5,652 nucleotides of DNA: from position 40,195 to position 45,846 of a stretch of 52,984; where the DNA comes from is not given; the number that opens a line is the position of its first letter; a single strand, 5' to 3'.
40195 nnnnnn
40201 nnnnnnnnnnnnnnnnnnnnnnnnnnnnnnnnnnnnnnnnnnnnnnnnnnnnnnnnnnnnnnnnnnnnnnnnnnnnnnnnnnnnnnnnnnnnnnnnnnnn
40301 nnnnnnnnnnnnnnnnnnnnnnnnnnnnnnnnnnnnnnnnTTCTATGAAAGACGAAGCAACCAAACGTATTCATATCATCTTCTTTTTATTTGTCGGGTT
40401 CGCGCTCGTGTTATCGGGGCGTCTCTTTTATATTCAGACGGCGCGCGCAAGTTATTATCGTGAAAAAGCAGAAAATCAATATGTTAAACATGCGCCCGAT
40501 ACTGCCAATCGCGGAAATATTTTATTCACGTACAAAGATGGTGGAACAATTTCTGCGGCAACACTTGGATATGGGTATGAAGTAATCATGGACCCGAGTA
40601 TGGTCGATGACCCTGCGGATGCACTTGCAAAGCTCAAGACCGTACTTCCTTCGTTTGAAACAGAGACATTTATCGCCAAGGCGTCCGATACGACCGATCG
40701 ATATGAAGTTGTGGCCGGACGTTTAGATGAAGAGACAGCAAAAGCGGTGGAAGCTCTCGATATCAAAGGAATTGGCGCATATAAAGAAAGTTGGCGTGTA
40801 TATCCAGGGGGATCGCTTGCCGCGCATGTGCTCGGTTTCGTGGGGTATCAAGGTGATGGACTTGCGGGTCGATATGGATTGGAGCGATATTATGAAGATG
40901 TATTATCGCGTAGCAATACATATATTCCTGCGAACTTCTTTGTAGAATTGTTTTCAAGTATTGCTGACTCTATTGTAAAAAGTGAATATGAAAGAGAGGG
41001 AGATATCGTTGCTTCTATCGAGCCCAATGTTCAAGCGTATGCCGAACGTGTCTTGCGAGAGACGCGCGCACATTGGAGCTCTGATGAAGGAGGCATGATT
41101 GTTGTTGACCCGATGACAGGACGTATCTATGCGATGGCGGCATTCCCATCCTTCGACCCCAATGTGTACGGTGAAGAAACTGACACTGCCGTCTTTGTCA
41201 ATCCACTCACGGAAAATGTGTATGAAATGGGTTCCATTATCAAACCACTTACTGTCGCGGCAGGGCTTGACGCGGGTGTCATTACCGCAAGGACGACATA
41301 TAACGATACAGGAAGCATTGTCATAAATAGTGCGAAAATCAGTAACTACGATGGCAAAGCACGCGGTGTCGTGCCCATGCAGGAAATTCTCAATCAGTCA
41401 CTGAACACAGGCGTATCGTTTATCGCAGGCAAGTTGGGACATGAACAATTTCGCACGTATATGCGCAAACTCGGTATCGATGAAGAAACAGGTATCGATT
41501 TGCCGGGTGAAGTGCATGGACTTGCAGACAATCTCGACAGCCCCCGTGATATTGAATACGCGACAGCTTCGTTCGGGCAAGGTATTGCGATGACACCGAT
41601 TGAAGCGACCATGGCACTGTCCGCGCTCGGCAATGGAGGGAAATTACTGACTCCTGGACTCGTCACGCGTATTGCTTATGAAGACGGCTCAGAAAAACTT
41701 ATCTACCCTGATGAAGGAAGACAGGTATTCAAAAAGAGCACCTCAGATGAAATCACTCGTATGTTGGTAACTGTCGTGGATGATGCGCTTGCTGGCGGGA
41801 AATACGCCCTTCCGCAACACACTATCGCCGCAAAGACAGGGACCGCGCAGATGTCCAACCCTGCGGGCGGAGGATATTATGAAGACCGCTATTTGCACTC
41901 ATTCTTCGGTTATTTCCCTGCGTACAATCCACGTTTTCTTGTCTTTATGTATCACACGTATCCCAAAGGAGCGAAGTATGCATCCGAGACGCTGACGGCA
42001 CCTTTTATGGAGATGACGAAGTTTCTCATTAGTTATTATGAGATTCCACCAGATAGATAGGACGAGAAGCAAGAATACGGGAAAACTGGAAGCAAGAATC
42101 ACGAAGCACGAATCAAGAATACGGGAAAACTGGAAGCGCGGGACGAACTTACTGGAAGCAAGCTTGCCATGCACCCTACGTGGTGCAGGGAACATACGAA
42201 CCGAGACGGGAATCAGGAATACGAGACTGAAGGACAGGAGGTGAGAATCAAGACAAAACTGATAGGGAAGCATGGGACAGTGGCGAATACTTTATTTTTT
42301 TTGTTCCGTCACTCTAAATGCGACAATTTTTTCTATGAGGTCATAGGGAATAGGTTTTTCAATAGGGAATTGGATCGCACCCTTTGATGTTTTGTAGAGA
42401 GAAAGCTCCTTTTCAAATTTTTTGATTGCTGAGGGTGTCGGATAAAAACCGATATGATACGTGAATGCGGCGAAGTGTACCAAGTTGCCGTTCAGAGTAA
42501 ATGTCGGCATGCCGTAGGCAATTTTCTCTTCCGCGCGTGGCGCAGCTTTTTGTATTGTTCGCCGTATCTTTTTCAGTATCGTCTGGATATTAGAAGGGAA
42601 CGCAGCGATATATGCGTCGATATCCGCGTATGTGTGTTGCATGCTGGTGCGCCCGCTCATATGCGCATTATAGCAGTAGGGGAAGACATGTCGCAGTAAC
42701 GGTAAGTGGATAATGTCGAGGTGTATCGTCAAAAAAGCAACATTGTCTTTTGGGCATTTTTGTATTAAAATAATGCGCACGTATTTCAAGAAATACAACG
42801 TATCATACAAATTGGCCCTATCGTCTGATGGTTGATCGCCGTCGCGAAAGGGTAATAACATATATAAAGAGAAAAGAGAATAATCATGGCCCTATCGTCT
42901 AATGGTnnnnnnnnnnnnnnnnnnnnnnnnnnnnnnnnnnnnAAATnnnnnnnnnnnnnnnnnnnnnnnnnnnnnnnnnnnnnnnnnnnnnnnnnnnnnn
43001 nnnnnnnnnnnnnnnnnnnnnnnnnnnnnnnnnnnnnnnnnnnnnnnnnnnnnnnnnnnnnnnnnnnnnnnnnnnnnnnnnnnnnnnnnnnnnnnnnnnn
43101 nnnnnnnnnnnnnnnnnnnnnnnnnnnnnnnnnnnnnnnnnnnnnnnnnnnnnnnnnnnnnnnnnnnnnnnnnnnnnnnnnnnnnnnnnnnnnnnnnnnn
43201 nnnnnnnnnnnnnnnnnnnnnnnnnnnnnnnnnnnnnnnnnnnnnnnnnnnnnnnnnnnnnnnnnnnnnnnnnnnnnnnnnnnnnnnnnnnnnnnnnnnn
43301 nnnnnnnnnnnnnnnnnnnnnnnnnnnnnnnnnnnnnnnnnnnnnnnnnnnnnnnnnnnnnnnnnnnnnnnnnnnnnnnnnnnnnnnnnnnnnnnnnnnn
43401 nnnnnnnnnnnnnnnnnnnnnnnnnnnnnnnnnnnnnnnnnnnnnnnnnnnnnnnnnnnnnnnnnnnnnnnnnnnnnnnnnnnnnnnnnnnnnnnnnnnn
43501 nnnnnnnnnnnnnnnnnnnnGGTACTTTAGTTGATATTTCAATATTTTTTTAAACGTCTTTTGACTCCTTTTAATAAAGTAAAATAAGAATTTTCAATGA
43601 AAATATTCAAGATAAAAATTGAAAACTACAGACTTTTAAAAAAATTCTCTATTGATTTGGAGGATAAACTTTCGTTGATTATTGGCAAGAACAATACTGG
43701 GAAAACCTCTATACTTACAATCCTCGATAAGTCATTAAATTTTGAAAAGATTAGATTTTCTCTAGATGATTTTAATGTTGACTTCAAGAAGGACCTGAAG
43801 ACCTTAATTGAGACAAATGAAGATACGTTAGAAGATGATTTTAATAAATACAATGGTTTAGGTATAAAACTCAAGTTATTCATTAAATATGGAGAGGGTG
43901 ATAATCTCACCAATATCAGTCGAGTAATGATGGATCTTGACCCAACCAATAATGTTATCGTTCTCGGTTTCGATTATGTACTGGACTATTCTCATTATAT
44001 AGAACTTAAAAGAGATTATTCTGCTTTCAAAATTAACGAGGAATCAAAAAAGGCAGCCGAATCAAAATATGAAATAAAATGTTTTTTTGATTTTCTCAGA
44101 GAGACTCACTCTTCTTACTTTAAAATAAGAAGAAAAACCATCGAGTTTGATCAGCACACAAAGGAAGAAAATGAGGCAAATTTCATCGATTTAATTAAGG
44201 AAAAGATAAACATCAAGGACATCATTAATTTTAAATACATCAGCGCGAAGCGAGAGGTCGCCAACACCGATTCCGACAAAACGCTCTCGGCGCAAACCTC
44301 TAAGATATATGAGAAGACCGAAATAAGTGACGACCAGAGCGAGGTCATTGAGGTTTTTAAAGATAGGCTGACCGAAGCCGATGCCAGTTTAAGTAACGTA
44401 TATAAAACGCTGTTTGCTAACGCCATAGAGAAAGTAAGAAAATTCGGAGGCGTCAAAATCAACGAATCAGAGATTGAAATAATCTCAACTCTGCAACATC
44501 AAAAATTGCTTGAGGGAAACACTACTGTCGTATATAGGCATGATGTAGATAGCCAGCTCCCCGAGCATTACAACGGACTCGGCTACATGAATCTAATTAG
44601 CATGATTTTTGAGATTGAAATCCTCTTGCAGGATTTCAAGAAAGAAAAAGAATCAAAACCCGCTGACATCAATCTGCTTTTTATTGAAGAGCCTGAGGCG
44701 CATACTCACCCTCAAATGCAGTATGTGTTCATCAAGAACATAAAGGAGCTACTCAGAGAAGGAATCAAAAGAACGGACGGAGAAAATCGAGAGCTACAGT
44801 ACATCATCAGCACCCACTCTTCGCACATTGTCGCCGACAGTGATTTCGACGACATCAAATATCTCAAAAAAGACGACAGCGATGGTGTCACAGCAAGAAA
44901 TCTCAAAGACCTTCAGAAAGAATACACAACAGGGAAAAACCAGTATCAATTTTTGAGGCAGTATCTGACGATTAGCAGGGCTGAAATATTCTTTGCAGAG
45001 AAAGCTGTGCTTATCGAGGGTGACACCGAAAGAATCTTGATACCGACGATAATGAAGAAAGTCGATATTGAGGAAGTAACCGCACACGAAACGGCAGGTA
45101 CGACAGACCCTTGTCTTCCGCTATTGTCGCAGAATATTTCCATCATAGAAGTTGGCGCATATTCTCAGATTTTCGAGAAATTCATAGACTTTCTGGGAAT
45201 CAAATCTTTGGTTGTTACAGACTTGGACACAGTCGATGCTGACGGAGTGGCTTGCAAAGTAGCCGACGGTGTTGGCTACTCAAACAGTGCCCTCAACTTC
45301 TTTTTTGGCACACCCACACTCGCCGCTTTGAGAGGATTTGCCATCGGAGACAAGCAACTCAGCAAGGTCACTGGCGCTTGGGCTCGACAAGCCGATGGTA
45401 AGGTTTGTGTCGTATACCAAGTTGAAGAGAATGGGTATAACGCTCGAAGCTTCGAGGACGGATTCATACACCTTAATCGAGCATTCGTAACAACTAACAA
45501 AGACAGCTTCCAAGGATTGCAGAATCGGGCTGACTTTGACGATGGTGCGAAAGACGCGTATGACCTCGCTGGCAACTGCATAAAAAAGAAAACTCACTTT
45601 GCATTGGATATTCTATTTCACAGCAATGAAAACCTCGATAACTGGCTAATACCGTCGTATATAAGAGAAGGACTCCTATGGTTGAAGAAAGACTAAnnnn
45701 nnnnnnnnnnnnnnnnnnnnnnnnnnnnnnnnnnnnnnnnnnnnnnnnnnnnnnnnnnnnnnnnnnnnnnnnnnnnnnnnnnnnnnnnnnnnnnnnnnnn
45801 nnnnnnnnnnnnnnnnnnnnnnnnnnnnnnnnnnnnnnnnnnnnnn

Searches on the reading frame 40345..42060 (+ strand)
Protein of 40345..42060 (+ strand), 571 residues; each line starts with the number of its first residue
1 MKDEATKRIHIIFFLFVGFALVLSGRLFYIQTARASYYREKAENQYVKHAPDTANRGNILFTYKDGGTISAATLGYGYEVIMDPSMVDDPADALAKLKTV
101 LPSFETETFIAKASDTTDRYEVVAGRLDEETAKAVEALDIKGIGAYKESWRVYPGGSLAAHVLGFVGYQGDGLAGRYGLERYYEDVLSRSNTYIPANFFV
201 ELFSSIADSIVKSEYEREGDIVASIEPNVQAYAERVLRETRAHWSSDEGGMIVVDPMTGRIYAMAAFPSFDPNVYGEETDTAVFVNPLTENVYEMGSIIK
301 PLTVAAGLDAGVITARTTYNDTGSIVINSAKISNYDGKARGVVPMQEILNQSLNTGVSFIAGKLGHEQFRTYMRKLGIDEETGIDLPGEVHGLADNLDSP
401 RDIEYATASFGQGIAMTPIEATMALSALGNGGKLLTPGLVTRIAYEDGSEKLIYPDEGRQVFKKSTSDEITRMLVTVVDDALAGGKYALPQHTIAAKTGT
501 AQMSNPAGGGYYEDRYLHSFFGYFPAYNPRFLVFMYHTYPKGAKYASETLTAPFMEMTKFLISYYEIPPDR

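Call 14: search_protein_families(library=pfam, proteins=[window:40345-42060:+])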
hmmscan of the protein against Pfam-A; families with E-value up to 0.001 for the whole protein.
window:40345-42060:+ (571 aa): 2 families
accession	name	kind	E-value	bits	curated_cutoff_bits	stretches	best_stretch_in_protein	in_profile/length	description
PF00905.27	Transpeptidase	-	1.5e-65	221.8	22.1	1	249-553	1-292/299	Penicillin binding protein transpeptidase domain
PF03717.20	PBP_dimer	-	1.5e-09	39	24.4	1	53-188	3-159/180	Penicillin-binding Protein dimerisation domain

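Call 23: find_related_loci(query=window:40345-42060:+, collection=genome_contigs, flank=10000)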
Query window:40345-42060:+ (571 aa) in genome_contigs; peptide patterns used: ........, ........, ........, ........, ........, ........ (x = any residue, [..] = any of these).
37 stretches matched a pattern; 2 encode a relative of the query (tblastn E <= 1e-3); 2 distinct loci.
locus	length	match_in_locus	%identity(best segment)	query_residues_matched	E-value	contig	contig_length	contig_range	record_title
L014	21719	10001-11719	61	1-571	0e+0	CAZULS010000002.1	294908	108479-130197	MAG TPA_asm: uncultured Candidatus Saccharibacteria bacterium isolate SRP167671_co2_238 genome assembly, contig: NODE_11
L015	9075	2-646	69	356-571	1e-96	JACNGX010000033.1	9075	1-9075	MAG: Parcubacteria group bacterium isolate NIOZ-UU136 NIOZ-UU_NODE_9594_length_9075_cov_7.31741, whole genome shotgun se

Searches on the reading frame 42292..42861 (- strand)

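Call 14: search_protein_families(library=pfam, proteins=[window:42292-42861:-])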
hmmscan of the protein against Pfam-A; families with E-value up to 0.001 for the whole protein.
window:42292-42861:- (189 aa): 1 family
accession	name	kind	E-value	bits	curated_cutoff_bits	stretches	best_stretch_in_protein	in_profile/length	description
PF08818.16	DUF1801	-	4.1e-17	62.8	27.2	1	93-184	2-85/85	Domain of unknown function (DU1801)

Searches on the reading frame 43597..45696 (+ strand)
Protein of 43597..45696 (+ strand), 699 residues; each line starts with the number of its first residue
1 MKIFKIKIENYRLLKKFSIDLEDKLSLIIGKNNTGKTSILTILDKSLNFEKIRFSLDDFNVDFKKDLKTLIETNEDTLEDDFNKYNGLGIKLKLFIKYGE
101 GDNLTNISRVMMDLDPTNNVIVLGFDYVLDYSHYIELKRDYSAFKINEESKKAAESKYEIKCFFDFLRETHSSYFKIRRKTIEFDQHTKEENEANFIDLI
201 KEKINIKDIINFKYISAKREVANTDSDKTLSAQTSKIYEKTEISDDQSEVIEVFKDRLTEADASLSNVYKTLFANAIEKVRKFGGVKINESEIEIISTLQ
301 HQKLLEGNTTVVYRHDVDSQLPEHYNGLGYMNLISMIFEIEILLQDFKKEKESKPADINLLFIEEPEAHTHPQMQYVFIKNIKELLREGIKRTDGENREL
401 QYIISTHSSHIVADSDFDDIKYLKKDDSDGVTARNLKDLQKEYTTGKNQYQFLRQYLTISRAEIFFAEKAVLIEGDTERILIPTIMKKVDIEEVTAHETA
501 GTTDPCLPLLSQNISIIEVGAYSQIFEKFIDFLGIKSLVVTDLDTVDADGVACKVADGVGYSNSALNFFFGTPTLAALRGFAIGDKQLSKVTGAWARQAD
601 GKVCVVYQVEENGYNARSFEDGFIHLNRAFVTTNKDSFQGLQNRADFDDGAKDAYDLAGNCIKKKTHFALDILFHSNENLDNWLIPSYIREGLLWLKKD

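Call 65: search_protein_families(library=pfam, proteins=[window:43597-45696:+])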
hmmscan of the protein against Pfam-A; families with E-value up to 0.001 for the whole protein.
window:43597-45696:+ (699 aa): 4 families
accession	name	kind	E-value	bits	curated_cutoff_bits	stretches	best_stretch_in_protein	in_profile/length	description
PF13175.12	AAA_15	-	1.9e-63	215.8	32.1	1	1-412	1-374/374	AAA ATPase domain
PF20469.4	OLD-like_TOPRIM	-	2.8e-13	50.6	23.2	1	465-544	1-67/67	Overcoming lysogenization defect protein-like, TOPRIM domain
PF13304.12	AAA_21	-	1.1e-05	26.2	27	1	360-412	261-303/304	AAA domain, putative AbiEii toxin, Type IV TA system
PF11398.14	DUF2813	-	1.4e-05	25.1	21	0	1-66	1-67/372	Protein of unknown function (DUF2813)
